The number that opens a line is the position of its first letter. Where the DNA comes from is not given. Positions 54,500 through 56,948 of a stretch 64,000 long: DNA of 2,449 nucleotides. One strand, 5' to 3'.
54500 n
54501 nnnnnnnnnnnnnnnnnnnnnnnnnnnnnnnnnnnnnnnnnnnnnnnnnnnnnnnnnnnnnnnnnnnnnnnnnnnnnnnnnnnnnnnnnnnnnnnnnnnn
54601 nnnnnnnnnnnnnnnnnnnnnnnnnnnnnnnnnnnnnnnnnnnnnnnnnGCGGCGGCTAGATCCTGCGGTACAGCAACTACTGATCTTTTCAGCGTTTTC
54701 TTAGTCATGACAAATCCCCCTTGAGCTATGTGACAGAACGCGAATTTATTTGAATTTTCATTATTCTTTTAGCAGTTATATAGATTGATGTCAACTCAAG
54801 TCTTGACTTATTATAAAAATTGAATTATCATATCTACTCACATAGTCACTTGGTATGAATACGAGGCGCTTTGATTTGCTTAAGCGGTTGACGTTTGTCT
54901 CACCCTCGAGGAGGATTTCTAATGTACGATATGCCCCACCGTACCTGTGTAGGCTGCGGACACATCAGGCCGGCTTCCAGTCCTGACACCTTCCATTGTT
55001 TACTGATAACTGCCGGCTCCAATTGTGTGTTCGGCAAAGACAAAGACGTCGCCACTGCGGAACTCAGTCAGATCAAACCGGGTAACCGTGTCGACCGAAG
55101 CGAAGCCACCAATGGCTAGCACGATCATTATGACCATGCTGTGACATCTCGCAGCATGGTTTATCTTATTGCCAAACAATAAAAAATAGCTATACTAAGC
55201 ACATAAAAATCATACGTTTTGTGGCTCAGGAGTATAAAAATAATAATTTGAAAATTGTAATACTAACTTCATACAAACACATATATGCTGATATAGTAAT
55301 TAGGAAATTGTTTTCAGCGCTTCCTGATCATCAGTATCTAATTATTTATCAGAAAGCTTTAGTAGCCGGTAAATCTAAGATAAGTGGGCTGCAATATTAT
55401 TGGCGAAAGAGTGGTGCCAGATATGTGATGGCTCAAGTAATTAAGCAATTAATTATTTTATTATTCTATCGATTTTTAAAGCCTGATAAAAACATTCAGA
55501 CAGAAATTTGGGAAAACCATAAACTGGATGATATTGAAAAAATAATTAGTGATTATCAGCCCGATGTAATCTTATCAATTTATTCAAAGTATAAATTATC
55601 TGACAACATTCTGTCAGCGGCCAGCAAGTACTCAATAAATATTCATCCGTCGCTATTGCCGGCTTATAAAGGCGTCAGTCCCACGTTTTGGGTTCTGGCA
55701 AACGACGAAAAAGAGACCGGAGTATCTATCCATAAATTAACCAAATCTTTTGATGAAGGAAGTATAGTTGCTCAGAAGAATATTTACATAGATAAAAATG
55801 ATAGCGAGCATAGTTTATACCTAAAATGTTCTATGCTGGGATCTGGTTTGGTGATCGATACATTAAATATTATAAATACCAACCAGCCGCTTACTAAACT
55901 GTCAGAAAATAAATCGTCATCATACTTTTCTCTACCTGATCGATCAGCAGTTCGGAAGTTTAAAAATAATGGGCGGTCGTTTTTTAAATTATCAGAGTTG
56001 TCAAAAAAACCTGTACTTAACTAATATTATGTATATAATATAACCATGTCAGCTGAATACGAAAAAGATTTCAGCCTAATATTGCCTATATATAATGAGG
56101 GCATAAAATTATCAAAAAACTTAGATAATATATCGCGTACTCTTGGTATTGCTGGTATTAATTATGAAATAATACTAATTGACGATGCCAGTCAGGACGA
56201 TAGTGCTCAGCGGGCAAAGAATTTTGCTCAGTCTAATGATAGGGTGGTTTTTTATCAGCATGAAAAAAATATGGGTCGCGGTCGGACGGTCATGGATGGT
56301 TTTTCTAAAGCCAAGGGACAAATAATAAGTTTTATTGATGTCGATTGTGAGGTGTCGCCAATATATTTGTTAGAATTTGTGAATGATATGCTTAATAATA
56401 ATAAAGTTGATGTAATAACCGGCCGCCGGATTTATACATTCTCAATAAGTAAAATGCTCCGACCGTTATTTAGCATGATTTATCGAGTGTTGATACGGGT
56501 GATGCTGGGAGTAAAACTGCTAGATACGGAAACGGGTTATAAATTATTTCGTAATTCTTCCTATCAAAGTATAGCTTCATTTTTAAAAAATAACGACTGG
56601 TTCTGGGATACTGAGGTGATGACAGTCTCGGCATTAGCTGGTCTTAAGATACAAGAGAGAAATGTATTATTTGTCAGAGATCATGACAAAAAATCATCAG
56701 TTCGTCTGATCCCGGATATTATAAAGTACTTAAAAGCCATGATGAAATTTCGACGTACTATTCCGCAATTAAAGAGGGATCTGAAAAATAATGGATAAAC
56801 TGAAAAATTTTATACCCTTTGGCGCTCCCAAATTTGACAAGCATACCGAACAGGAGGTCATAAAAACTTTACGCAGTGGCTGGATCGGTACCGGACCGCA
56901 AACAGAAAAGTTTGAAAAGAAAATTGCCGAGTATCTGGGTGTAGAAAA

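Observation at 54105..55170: GC-rich islet carrying a phage Mu Gam-like gene, divergently arranged with a tiny Cys-rich ORF and flanked by terminators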

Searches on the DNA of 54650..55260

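Call 54: search_rna_families(source=window, start=54650, end=55260, threshold=evalue, max_evalue=1)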
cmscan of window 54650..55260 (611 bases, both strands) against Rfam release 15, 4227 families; matches with E-value up to 1: 1.
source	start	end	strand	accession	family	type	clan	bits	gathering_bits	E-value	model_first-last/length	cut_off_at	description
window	55126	55227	-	RF00438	SNORA33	Gene; snRNA; snoRNA; HACA-box;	-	21.9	74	0.51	1-130/130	no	Small nucleolar RNA SNORA33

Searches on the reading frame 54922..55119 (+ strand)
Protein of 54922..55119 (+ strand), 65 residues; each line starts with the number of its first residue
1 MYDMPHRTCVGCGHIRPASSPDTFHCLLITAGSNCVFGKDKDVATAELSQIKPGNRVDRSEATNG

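Call 4: search_protein_families(library=pfam, proteins=[window:54922-55119:+], max_evalue=1)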
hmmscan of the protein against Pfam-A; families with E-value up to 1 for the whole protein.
window:54922-55119:+ (65 aa): 0 families

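Call 5: search_protein_families(library=phrogs, proteins=[window:54922-55119:+], max_evalue=1)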
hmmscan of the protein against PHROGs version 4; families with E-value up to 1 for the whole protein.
window:54922-55119:+ (65 aa): 0 families

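Call 6: search_protein_families(library=ncbifam, proteins=[window:54922-55119:+], max_evalue=1)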
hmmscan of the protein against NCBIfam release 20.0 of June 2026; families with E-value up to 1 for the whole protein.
window:54922-55119:+ (65 aa): 0 families

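Call 20: find_homologous_proteins(query=window:54922-55119:+, max_evalue=10)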
Query window:54922-55119:+: no candidate shares three 5-residue words with the query. No homologue found.

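Call 68: search_protein_representatives(protein=window:54922-55119:+)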
Query: 65 residues. Proteins with E-value up to 0.001 (for the whole library): 4; up to 1e-10: 0; up to 1e-30: 0. The best 4 are listed.
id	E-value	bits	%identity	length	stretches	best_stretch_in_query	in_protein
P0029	3.5e-07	46.1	32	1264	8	21-48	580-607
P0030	4.6e-06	42.5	35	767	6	23-45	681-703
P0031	1.8e-04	37.5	25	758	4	17-60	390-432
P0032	8.1e-04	35.4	36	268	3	7-34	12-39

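Call 88: list_cluster_members(proteins=[P0001, window:54922-55119:+, window:54895-55119:+, P0033])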
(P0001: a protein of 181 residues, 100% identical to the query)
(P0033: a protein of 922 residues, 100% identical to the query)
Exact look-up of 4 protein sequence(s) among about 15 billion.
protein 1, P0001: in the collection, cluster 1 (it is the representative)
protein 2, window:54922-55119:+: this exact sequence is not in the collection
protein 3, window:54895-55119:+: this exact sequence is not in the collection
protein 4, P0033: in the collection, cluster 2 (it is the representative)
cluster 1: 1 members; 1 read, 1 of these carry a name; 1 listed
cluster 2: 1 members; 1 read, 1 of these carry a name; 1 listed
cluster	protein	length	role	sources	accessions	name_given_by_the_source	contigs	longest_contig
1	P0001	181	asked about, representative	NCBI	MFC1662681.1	host-nuclease inhibitor Gam family protein [Patescibacteria group bacterium]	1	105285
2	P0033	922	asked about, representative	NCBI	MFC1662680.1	AAA family ATPase [Patescibacteria group bacterium]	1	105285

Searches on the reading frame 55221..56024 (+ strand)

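Call 4: search_protein_families(library=pfam, proteins=[window:55221-56024:+], max_evalue=1)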
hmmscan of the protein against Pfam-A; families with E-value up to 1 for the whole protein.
window:55221-56024:+ (267 aa): 1 family
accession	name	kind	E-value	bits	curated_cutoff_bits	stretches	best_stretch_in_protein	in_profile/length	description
PF00551.24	Formyl_trans_N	-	3.3e-23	82.8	26.1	1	98-210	62-176/181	Formyl transferase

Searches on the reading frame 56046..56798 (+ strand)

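Call 19: search_protein_families(library=pfam, proteins=[window:56046-56798:+], max_evalue=0.001)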
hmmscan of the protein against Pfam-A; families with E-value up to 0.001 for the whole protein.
window:56046-56798:+ (250 aa): 3 families
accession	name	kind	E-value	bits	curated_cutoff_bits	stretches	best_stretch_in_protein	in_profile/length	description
PF00535.33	Glycos_transf_2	-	3.6e-27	95.8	23.3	1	10-174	1-165/168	Glycosyl transferase family 2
PF10111.15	Glyco_tranf_2_2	-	4.9e-11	43.1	27.3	1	39-105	29-96/276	Glycosyltransferase like family 2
PF13641.12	Glyco_tranf_2_3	-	6.3e-05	23.5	27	1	9-128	3-123/230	Glycosyltransferase like family 2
